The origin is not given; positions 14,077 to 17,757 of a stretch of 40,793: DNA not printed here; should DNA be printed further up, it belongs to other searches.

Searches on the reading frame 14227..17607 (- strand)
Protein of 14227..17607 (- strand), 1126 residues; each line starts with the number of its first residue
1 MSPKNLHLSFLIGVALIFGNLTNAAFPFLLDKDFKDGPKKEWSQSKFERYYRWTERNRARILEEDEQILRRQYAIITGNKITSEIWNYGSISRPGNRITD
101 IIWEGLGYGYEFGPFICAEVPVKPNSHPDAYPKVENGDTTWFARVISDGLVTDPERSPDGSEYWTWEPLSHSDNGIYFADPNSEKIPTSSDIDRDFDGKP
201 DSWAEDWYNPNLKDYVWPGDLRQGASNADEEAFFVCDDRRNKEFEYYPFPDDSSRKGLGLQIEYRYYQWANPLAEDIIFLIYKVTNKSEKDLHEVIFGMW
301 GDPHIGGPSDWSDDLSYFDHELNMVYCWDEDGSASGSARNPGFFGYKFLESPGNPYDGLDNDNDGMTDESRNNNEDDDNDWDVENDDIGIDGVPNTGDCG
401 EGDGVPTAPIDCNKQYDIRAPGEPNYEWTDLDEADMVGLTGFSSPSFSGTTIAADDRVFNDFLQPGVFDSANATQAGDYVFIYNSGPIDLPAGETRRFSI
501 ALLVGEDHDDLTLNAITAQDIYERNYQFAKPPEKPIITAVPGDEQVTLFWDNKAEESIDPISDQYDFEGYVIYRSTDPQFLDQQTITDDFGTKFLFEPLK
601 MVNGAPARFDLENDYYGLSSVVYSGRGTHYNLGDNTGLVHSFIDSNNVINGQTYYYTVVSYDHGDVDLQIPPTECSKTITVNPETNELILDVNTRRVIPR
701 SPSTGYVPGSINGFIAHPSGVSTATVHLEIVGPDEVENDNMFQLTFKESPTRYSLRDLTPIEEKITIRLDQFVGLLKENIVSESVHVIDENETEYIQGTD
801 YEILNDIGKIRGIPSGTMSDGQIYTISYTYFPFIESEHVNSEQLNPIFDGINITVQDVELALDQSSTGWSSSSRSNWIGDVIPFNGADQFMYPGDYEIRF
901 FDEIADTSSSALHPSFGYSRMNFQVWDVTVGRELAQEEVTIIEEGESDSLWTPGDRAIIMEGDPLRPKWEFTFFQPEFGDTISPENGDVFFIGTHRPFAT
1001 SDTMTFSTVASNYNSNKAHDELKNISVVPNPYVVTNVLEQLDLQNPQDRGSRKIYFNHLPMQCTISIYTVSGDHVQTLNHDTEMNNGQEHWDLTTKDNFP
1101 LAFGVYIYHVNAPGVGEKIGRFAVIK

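Call 9: search_protein_families(library=pfam, proteins=[window:14227-17607:-])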
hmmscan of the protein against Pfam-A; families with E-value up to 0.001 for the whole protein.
window:14227-17607:- (1126 aa): 0 families

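Call 55: find_homologous_proteins(query=window:14227-17607:-, max_evalue=0.00001)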
Query window:14227-17607:- (1126 aa): 1301 proteins with E <= 0.00001 among 8000 candidates; the best 120 are listed.
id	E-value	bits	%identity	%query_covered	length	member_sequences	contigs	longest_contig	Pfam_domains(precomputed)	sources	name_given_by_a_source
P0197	0.0e+0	2574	96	100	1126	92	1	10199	-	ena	-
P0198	0.0e+0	2321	87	100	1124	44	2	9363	-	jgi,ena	-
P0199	0.0e+0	2136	81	98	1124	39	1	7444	-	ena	-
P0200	0.0e+0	2088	79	98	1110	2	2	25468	-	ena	-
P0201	0.0e+0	2068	76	100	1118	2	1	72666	-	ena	-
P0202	0.0e+0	1962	74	99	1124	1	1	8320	-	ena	-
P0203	0.0e+0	1962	74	99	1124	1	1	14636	-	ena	-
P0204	0.0e+0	1961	74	99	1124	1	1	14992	-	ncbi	-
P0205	0.0e+0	1961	74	99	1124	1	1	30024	-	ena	-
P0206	0.0e+0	1961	74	99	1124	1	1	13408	-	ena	-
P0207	0.0e+0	1960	74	99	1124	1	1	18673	-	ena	-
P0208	0.0e+0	1960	74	99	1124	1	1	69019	-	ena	-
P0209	0.0e+0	1960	74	99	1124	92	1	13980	-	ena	-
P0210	0.0e+0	1960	74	99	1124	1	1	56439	-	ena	-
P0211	0.0e+0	1960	74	99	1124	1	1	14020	-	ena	-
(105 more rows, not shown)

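Call 71: predict_structure(alignment_id=A2)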
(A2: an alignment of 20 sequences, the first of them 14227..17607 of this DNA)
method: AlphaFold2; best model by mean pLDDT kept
length: 1126 residues; sequences in the alignment: 20
mean_pLDDT: 49.5   pTM: 0.33
mean pLDDT of the five models: 49.5, 46.8, 44.3, 43.7, 43.1
residues with pLDDT >= 90: 85; 70-90: 210; 50-70: 155; < 50: 676
segments of 3 or more residues with pLDDT < 50: 1-9, 13-31, 58-114, 146-282, 298-486, 496-703, 719-722, 841-843, 1022-1051, 1095-1104, 1119-1126
pLDDT, mean of each block of 10 residues (from residue 1): 38 44 35 60 69 53 32 29 23 22 24 50 59 69 51 27 23 30 35 31 34 24 21 23 28 35 40 38 53 55 28 24 23 24 33 32 34 31 28 26 27 23 21 27 27 38 33 27 48 53 42 44 35 25 30 35 35 39 31 33 35 32 32 35 35 35 31 27 29 24 61 64 68 80 76 84 90 92 91 90 92 90 93 71 63 72 82 89 81 83 84 75 86 81 66 87 80 88 90 74 80 68 35 35 36 64 74 73 71 48 54 58 44
secondary structure, 60 per line:
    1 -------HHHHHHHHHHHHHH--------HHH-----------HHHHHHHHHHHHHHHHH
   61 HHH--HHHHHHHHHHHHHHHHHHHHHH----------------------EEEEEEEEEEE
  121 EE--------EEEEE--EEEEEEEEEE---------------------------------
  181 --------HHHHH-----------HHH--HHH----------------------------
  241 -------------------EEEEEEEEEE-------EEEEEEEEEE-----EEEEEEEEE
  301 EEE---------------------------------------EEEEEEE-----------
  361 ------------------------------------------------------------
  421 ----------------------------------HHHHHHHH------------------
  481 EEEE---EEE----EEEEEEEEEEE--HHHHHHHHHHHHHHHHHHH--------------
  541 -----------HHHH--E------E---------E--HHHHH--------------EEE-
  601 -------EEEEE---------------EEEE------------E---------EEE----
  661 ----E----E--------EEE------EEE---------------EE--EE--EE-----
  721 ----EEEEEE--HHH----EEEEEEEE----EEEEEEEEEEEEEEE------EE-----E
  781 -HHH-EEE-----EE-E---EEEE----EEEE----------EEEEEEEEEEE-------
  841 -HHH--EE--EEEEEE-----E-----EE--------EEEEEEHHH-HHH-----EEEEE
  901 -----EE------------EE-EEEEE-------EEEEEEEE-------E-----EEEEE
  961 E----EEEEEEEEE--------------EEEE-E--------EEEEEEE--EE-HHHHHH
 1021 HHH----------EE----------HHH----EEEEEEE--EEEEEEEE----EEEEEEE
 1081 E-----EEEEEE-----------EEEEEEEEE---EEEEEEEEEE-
elements in order (helices of 4 or more, strands of 3 or more residues): H8-21 H44-63 H66-87 E110-122 E131-135 E138-147 H189-193 E260-269 E277-286 E292-303 E343-349 H455-462 E481-484 E488-490 E495-505 H508-526 H552-555 H578-582 E597-599 E608-612 E628-631 E654-656 E679-681 E688-690 E725-730 E740-747 E752-766 E786-788 E801-804 E809-812 E823-833 E851-856 E878-883 E896-900 E923-927 E935-942 E956-961 E966-974 E989-992 E1003-1009 H1015-1023 E1053-1059 E1062-1069 E1074-1081 E1087-1092 E1104-1112 E1116-1125
